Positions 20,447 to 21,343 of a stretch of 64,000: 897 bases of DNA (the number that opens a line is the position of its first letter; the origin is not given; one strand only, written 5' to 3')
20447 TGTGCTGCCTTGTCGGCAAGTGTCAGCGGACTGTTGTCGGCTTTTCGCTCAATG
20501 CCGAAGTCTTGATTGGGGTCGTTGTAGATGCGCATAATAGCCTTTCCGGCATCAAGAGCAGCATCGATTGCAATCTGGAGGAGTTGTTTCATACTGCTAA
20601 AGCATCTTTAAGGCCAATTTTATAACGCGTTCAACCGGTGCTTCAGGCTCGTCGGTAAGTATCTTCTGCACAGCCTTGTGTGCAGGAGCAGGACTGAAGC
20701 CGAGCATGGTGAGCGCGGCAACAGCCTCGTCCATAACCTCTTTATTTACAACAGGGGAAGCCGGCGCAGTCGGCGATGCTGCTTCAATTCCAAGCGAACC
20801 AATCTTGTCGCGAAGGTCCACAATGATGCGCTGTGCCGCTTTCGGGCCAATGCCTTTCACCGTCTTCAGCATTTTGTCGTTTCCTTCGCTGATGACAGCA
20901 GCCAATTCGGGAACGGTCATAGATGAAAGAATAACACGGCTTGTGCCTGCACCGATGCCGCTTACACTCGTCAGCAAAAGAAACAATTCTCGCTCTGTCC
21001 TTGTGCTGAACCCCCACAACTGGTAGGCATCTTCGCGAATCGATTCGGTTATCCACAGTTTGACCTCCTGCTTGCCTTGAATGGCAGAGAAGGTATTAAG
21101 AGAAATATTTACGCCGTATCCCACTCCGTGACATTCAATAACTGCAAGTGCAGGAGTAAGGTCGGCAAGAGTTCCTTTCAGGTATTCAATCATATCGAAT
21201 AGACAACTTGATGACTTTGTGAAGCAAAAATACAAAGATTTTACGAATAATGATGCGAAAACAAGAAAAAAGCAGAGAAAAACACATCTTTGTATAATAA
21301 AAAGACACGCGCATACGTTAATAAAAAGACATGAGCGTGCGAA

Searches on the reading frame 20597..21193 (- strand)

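Call 82: search_protein_families(library=pfam, proteins=[window:20597-21193:-])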
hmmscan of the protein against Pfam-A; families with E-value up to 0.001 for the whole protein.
window:20597-21193:- (198 aa): 4 families
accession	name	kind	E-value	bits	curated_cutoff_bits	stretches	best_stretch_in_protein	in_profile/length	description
PF01330.27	RuvA_N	-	1.9e-21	76.4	23.6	1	1-61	1-61/61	RuvA N terminal domain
PF14520.12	HHH_5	-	1.6e-12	48.1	27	1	71-129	1-57/57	Helix-hairpin-helix domain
PF07499.19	RuvA_C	-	9.4e-12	45.7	24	1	153-197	2-45/47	RuvA, C-terminal domain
PF00633.29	HHH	-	4.9e-05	23.4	24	0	108-124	12-28/30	Helix-hairpin-helix motif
